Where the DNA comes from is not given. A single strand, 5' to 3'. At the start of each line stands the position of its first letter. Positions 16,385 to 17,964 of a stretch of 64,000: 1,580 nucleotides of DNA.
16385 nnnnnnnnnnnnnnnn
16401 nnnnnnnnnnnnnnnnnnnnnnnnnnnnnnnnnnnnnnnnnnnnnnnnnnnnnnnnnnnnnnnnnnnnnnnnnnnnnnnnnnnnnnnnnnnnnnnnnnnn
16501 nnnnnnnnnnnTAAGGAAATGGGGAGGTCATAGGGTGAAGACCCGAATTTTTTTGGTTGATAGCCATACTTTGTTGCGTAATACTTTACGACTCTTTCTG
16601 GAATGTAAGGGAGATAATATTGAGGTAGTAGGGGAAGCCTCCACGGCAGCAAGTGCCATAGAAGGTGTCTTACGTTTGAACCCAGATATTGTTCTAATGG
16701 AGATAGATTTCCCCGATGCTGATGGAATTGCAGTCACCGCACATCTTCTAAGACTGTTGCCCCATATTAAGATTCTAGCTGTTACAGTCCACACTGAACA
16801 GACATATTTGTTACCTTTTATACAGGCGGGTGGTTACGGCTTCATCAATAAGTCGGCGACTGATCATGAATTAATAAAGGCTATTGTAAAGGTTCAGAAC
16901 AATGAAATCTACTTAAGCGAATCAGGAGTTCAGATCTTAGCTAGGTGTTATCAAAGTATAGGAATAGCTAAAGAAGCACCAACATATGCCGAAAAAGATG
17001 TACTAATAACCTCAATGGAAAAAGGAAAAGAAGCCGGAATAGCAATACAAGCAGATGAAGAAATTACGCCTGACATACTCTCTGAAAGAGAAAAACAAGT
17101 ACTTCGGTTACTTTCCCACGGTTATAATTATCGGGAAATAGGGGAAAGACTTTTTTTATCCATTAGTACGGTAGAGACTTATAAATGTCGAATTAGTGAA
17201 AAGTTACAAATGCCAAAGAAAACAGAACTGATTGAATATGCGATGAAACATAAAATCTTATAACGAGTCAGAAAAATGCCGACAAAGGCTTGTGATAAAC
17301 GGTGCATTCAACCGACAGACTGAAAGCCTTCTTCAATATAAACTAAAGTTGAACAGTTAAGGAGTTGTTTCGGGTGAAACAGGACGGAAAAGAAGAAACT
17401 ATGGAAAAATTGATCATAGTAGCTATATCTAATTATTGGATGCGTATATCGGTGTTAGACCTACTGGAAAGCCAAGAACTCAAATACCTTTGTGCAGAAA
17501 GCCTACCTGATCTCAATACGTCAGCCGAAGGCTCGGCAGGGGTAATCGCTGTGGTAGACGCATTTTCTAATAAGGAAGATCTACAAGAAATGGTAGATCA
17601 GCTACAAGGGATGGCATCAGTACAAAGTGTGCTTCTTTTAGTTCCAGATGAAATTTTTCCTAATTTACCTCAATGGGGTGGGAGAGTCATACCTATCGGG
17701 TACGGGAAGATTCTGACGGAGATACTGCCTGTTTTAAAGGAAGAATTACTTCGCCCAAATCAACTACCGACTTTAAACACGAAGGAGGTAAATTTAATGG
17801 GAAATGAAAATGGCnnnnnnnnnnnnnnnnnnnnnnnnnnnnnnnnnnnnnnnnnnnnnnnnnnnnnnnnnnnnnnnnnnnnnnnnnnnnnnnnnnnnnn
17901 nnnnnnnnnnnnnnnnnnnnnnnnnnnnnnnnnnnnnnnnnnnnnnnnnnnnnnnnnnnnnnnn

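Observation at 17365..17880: Module 1: receiver-like domain encoded in frame upstream of the Tat signal of a molybdoenzyme, with a perfect internal SD+ATG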

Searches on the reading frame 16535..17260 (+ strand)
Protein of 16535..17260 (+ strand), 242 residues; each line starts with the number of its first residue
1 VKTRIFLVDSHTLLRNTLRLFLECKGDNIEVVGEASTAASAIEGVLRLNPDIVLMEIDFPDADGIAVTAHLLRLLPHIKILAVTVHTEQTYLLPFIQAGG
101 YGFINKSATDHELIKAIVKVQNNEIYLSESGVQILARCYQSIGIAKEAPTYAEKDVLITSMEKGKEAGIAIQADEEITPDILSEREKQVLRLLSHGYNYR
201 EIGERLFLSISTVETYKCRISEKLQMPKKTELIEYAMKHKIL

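Call 60: search_protein_families(library=pfam, proteins=[window:16535-17260:+], max_evalue=0.001)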
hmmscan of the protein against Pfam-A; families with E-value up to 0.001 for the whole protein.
window:16535-17260:+ (242 aa): 4 families
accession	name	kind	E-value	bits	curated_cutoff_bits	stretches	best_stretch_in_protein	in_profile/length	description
PF00072.30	Response_reg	-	3.3e-19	69.5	30.2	1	5-117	1-110/111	Response regulator receiver domain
PF00196.25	GerE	-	1.7e-14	53.6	23.5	1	180-236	1-57/57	Bacterial regulatory proteins, luxR family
PF08281.18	Sigma70_r4_2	-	8.5e-05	22.6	25.7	1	182-224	11-54/54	Sigma-70, region 4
PF04545.22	Sigma70_r4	-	0.00028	20.8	24.1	1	181-215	4-39/50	Sigma-70, region 4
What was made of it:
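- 16535..17263 (+): Module 1 NarL-type regulator (REC+GerE). Atypical: DD is replaced by DS and the phospho-Asp by Glu. Pfam Response_reg 3e-19 and GerE 2e-14 (call 60).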

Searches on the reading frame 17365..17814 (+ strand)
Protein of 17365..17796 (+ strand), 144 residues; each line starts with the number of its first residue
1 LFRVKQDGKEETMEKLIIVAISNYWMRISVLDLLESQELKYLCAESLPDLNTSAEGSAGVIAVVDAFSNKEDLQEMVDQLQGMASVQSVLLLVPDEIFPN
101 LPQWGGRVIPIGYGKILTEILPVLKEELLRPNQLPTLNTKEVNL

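Call 8: search_protein_families(library=pfam, proteins=[window:17365-17796:+], max_evalue=1)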
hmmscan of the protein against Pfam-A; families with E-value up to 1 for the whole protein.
window:17365-17796:+ (144 aa): 0 families

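Call 9: search_protein_families(library=ncbifam, proteins=[window:17365-17796:+], max_evalue=1)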
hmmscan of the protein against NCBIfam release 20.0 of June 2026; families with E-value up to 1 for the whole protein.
window:17365-17796:+ (144 aa): 2 families
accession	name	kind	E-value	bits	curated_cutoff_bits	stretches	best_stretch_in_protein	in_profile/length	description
NF041707.1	rSAM_YhhB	equivalog_domain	0.0051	15.8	445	1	56-124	161-225/369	cyclophane-forming radical SAM/SPASM peptide maturase YhhB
TIGR01921.1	DAP-DH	equivalog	0.05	12.8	180.6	1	34-84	58-108/324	diaminopimelate dehydrogenase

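Call 23: search_protein_families(library=pfam, alignment_id=A2, max_evalue=0.01)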
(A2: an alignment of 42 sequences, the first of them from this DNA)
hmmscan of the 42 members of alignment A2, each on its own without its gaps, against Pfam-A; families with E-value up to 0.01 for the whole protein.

A. member 1, seq(150 aa): 0 families

B. families by the number of members that match (of 42 scanned): 6 families
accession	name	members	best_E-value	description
PF00072.30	Response_reg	16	7e-11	Response regulator receiver domain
PF00534.26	Glycos_transf_1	3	0.00075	Glycosyl transferases group 1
PF03709.21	OKR_DC_1_N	3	0.00099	Orn/Lys/Arg decarboxylase, N-terminal domain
PF07302.16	AroM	2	0.001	AroM protein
PF21714.3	KaiA_N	2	0.0034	Circadian clock protein KaiA, N-terminal domain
PF02310.24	B12-binding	1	0.0032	B12 binding domain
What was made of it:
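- On Response-regulator receiver domain (CheY-like, PF00072): 16 of 42 family members match at E < 0.01, best 7e-11 (call 23).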

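Call 24: search_solved_structures(query=A2, max_evalue=0.01, show_alignments=2)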
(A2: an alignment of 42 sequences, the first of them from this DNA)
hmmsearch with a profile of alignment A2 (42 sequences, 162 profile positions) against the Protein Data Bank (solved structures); distinct sequences matched with E-value up to 0.01: 24.
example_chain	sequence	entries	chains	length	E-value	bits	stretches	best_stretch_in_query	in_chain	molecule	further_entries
4zmr_A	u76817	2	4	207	3.2e-06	30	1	12-142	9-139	Response regulator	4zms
4e7o_A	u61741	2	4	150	3.4e-06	29.9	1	11-132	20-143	Response regulator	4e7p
4hye_A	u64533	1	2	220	3.9e-06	29.7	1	12-142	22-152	Response regulator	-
1zy2_A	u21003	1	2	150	1.7e-05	27.7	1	17-147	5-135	transcriptional regulator NtrC1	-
3b2n_A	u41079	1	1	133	3e-05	26.8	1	14-132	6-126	Uncharacterized protein Q99UF4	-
5f64_A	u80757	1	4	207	5.8e-05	25.9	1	48-157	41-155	Positive transcription regulator EvgA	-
8zwn_A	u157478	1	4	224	7.2e-05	25.6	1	48-157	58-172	DNA-binding transcriptional activator EvgA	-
3m6m_D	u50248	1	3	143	0.00017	24.4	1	7-125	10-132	Sensory/regulatory protein rpfC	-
1ny5_A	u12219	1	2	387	0.00021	24.1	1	17-147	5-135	transcriptional regulator (NtrC family)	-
4l4u_A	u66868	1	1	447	0.00023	24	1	14-147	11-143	Transcriptional regulator (NtrC family)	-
6z2i_A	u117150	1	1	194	0.00029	23.7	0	21-71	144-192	de novo designed TIM barrel DeNovoTIM6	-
1dc7_A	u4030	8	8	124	0.00039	23.2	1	20-107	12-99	NITROGEN REGULATION PROTEIN | NITROGEN REGULATION PROTEIN NR(I) | NTRC RECEIVER DOMAIN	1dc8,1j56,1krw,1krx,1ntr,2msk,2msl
3jte_A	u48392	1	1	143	0.0011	21.8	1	13-144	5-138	Response regulator receiver protein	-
4d6x_A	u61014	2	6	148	0.0026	20.5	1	8-133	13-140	BACTERIAL REGULATORY, FIS FAMILY PROTEIN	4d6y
2zwm_A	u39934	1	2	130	0.0042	19.9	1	31-132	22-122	Transcriptional regulatory protein yycF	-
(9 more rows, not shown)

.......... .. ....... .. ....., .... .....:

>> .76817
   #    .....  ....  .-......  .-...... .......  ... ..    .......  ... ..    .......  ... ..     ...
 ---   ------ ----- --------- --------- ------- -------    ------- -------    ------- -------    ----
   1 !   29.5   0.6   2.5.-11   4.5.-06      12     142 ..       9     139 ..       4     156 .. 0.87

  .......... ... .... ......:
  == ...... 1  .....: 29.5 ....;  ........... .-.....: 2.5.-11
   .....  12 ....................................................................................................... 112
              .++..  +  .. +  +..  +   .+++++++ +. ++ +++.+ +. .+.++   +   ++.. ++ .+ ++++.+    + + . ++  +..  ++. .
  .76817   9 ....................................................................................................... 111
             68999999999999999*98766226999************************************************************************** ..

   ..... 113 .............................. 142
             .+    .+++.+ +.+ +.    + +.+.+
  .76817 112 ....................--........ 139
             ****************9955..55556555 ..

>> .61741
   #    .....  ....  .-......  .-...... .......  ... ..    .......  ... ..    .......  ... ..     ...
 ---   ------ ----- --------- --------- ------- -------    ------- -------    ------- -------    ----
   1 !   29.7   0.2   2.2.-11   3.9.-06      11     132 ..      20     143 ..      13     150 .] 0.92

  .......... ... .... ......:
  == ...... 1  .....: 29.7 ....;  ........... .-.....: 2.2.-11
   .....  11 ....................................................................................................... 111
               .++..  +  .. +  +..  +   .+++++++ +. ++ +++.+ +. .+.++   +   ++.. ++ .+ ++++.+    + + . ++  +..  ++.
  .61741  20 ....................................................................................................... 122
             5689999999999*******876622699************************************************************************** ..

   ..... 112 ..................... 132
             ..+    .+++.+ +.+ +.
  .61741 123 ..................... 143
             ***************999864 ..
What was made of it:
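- On Response-regulator receiver domain (CheY-like, PF00072): It aligns to the acceptor Asp of 4zmr/4e7o (call 24).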

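Call 30: predict_structure(alignment_id=A2)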
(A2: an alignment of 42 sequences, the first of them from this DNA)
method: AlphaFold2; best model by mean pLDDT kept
length: 150 residues; sequences in the alignment: 42
mean_pLDDT: 81.2   pTM: 0.75
mean pLDDT of the five models: 81.2, 80.6, 80.4, 80.3, 80.3
residues with pLDDT >= 90: 87; 70-90: 30; 50-70: 5; < 50: 28
segments of 3 or more residues with pLDDT < 50: 1-11, 134-150
pLDDT, mean of each block of 10 residues (from residue 1): 39 81 94 95 93 90 87 89 92 92 89 94 91 50 42
secondary structure, 60 per line:
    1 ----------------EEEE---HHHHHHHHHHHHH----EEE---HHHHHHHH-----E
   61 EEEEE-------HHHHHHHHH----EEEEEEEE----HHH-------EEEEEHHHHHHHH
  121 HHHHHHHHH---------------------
elements in order: E17-20 H24-36 E41-43 H47-54 E60-65 H73-81 E86-93 E108-112 H113-129

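Call 34: fold_search(model_id=the predicted structure, library=pdb)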
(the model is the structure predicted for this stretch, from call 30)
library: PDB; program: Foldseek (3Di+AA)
matches with E <= 10: 1529; with E <= 0.001: 1
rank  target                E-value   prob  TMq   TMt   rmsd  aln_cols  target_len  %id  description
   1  9of5                  7.7e-04  1.00  0.57  0.67   3.9       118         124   14  Structure of the Acinetobacter baumannii Response Regulator PmrA Receiver Domain I13M Mutation (released 2025-11-26)
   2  1mb3                  1.4e-03  1.00  0.59  0.73   3.5       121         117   20  CRYSTAL STRUCTURE OF THE RESPONSE REGULATOR DIVK AT PH 8.5 IN COMPLEX WITH MG2+ (released 2002-12-04)
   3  2b4a                  1.8e-03  1.00  0.61  0.76   2.8       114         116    8  Crystal structure of a response regulator receiver domain protein (bh3024) from bacillus halodurans c-125 at 2.42 A reso (released 2005-10-11)
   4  7cci_B                2.8e-03  1.00  0.61  0.67   8.7       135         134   10  Acinetobacter baumannii response regulator AdeR with disordered N terminus (released 2021-06-23)
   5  9e0m_A                3.2e-03  1.00  0.56  0.14   3.8       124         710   12  CryoEM structure of holoenzyme of inducible Lysine decarboxylase from Hafnia alvei holoenzyme at 2.19 Angstrom resolut (released 2025-06-04)
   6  9of3_D                3.5e-03  1.00  0.58  0.73   3.5       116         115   17  Structure of the Acinetobacter baumannii Response Regulator PmrA Receiver Domain D10N mutation (released 2025-11-26)
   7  9of7_B                3.7e-03  1.00  0.60  0.76   2.5       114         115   14  Structure of the Acinetobacter baumannii Response Regulator PmrA Receiver Domain G54E Mutation (released 2025-11-26)
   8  1mav                  4.2e-03  1.00  0.58  0.73   3.7       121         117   19  CRYSTAL STRUCTURE OF THE RESPONSE REGULATOR DIVK AT PH 6.0 IN COMPLEX WITH MN2+ (released 2002-12-04)
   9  1mb0                  5.1e-03  1.00  0.57  0.77   2.9       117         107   17  CRYSTAL STRUCTURE OF THE RESPONSE REGULATOR DIVK AT PH 8.0 IN COMPLEX WITH MN2+ (released 2002-12-04)
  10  3kcn_B                5.9e-03  1.00  0.62  0.67   2.7       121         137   13  The crystal structure of adenylate cyclase from Rhodopirellula baltica (released 2009-11-17)
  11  9of7_A                6.3e-03  1.00  0.54  0.64   4.2       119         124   15  Structure of the Acinetobacter baumannii Response Regulator PmrA Receiver Domain G54E Mutation (released 2025-11-26)
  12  6tne                  6.7e-03  1.00  0.57  0.75   2.8       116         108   15  Crystal structure of receiver domain from Hybrid Histidine Kinase CckA (released 2020-12-16)
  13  1m5u                  7.1e-03  1.00  0.59  0.75   3.1       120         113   18  CRYSTAL STRUCTURE OF THE RESPONSE REGULATOR DIVK. STRUCTURE AT PH 8.0 IN THE APO-FORM (released 2002-11-15)
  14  3bre_A                7.1e-03  1.00  0.55  0.28   3.9       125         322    8  Crystal Structure of P.aeruginosa PA3702 (released 2008-04-01)
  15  7cci_A                8.1e-03  1.00  0.64  0.71   7.6       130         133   12  Acinetobacter baumannii response regulator AdeR with disordered N terminus (released 2021-06-23)
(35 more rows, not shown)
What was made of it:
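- On Response-regulator receiver domain (CheY-like, PF00072): The best Foldseek PDB hits are receiver domains, TM 0.67-0.77 (call 34).
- On TorD/DmsD/NarJ redox-enzyme maturation proteins (considered for the extension): The extension has a receiver fold (calls 24, 34).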

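Call 64: search_protein_representatives(alignment_id=A2)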
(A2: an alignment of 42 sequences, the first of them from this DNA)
Query: 42 sequences, 162 profile positions. Proteins with E-value up to 0.001 (for the whole library): 1406; up to 1e-10: 18; up to 1e-30: 4. The best 150 are listed.
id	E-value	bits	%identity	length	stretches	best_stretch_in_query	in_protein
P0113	1.3e-57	210.2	-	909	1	3-162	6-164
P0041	9.4e-50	184.6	-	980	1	3-160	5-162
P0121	9.1e-42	158.6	-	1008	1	9-161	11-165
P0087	4.9e-35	136.7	-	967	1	4-162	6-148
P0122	7.6e-30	119.9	-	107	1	9-110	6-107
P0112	2.4e-29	118.2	-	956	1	10-160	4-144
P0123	2.1e-23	98.9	-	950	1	12-158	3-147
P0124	5.0e-20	87.9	-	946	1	26-159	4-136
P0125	4.7e-19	84.8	-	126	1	14-128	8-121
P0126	4.0e-17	78.5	-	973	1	5-159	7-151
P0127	1.4e-16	76.7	-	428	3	8-134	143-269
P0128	1.6e-14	70.0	-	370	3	26-129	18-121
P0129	4.3e-14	68.7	-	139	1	9-131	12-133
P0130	2.5e-13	66.2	-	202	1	10-137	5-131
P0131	5.2e-13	65.1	-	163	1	7-153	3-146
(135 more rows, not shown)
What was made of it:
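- Tried and rejected: The word prefilter is unsuitable for this query; the exhaustive HMM search (call 64) worked.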

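Call 66: find_encoding_contigs(protein=P0131, flank=5000, max_places=3)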
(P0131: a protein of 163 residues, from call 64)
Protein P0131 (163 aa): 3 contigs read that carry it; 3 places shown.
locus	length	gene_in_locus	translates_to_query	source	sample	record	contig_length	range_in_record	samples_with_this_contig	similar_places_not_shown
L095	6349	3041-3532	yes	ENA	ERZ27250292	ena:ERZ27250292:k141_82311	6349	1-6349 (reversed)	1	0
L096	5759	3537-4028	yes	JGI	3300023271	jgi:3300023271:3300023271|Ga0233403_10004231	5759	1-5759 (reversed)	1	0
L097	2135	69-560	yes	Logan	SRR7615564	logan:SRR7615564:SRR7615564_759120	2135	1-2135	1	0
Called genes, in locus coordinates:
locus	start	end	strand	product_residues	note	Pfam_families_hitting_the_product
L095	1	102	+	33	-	?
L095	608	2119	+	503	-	PF00989:PAS (faint), PF08447:PAS_3, PF13426:PAS_9 (weak), PF08447:PAS_3, PF07730:HisKA_3, PF13581:HATPase_c_2 (faint), PF02518:HATPase_c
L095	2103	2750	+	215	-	PF00072:Response_reg, PF00196:GerE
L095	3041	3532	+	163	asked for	PF00072:Response_reg (weak)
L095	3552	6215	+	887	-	PF18364:Molybdopterin_N, PF00384:Molybdopterin, PF01568:Molydop_binding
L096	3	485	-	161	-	?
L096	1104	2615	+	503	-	PF00989:PAS (faint), PF08447:PAS_3, PF13426:PAS_9 (weak), PF08447:PAS_3, PF07730:HisKA_3, PF13581:HATPase_c_2 (faint), PF02518:HATPase_c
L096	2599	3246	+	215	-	PF00072:Response_reg, PF00196:GerE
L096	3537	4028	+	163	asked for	PF00072:Response_reg (weak)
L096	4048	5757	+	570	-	?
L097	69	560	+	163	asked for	PF00072:Response_reg (weak)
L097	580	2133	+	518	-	?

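Call 68: find_encoding_contigs(protein=P0129, flank=5000, max_places=3)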
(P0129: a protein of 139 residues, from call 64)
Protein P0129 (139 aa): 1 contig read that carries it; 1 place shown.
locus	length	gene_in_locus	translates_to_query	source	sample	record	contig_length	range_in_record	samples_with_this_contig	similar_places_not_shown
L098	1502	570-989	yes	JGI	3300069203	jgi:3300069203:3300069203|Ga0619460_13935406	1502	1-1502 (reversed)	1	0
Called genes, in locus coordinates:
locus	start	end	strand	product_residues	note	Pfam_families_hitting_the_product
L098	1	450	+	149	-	?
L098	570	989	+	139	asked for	-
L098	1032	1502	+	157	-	?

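Call 90: find_homologous_proteins(query=A2, max_evalue=1e-8)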
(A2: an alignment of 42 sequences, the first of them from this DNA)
Query A2 (42 sequences) (150 aa, profile of the alignment): 2 proteins with E <= 1e-8 among 8000 candidates.
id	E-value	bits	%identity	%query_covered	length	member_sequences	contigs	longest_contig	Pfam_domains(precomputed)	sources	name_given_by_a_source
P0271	2.5e-27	113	33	8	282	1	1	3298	PF10518.15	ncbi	-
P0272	3.8e-14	70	-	-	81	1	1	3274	-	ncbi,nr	ncbi:MAG: hypothetical protein J6I64_07035, partial [Lachnospiraceae bacterium]|nr:hypothetical prot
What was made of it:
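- Tried and rejected: The 42-sequence profile found only two fragments (call 90).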
